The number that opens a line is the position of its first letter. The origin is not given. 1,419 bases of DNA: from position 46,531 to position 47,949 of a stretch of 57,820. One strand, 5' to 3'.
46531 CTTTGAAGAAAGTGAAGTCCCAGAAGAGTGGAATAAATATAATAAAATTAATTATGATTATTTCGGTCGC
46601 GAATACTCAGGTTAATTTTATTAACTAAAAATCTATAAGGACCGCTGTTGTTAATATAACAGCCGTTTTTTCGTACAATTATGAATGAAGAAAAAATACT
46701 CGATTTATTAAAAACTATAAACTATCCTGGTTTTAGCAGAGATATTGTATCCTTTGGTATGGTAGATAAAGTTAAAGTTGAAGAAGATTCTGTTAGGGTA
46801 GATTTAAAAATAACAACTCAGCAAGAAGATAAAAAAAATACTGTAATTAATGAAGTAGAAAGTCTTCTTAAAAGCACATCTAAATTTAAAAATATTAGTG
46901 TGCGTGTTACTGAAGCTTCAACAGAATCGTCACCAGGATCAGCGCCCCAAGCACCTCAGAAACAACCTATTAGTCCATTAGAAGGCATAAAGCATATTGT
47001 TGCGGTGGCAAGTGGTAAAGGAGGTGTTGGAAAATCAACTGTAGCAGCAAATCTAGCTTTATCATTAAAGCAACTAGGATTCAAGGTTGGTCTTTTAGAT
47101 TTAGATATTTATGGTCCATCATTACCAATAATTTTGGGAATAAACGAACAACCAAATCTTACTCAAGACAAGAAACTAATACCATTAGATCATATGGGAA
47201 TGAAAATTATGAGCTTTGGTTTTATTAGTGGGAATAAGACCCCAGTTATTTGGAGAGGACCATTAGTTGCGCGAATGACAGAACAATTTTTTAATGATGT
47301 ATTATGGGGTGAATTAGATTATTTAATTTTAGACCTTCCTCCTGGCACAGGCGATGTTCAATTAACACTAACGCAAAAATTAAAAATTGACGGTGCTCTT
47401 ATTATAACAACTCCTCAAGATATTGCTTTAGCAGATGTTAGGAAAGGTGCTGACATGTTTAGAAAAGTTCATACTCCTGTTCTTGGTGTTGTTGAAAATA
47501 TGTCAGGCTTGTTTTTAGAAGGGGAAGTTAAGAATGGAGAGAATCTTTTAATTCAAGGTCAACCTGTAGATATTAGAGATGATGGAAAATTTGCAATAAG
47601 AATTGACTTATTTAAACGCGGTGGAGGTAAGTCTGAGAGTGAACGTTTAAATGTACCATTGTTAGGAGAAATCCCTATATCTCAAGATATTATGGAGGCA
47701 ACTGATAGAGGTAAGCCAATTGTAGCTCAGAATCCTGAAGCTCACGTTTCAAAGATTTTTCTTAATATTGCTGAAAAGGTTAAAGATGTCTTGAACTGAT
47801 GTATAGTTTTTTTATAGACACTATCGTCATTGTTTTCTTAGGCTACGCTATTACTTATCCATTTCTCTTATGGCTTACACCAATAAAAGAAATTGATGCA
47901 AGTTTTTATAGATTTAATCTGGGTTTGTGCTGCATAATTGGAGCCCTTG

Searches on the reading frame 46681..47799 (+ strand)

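Call 35: search_protein_families(library=ncbifam, proteins=[window:46681-47799:+], max_evalue=0.00001)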
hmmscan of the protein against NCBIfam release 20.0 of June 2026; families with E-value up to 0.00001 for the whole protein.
window:46681-47799:+ (372 aa): 15 families
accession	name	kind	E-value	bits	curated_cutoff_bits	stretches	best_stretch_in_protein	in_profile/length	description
NF008669.0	PRK11670.1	equivalog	2e-83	280.3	348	2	3-275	14-279/369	iron-sulfur cluster carrier protein ApbC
NF041136.1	MrpORP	equivalog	1.4e-80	271.3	450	2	101-278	2-181/365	iron-sulfur cluster carrier protein MrpORP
TIGR01969.1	minD_arch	subfamily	6.3e-25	87.8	201.75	1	106-159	2-55/251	cell division ATPase MinD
TIGR01968.1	minD_bact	equivalog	3.9e-18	65.8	212.9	1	105-156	2-53/261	septum site-determining protein MinD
TIGR01007.1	eps_fam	subfamily_domain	1.8e-11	44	108.05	1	106-273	19-188/204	polysaccharide biosynthesis tyrosine autokinase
NF008079.0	PRK10818.1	equivalog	8.2e-10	38.5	508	1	105-155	3-53/270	septum site-determining protein MinD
NF047398.1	AAA_KGGVGR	domain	2.1e-09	38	90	1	105-156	3-54/190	KGGVGR-motif variant AAA ATPase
TIGR03815.1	CpaE_hom_Actino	equivalog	6.5e-09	35.4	154.45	1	105-160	112-167/340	septum site-determining protein Ssd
NF041546.1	ParA_partition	equivalog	1.4e-08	34.6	180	1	106-142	1-37/203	ParA family partition ATPase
TIGR03029.1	EpsG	equivalog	7.2e-08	31.9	313.8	1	104-273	103-273/274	chain length determinant protein tyrosine kinase EpsG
TIGR03371.1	cellulose_yhjQ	equivalog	1.6e-07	31.1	157.85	1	105-144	2-41/246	cellulose biosynthesis protein BcsQ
NF009701.0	PRK13230.1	subfamily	3.8e-07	29.4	350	0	321-367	211-257/291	nitrogenase reductase-like protein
NF053622.1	ATPseBagAMYCTU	equivalog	5e-06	26.2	400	1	107-141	9-43/325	ATPase BagA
TIGR03018.1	pepcterm_TyrKin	hypoth_equivalog_domain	5.7e-06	25.8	230.65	0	103-161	34-93/207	XrtA-associated tyrosine autokinase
NF033200.1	F430_CfbC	exception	9.9e-06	25.1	402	0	111-138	6-33/260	Ni-sirohydrochlorin a,c-diamide reductive cyclase ATP-dependent reductase subunit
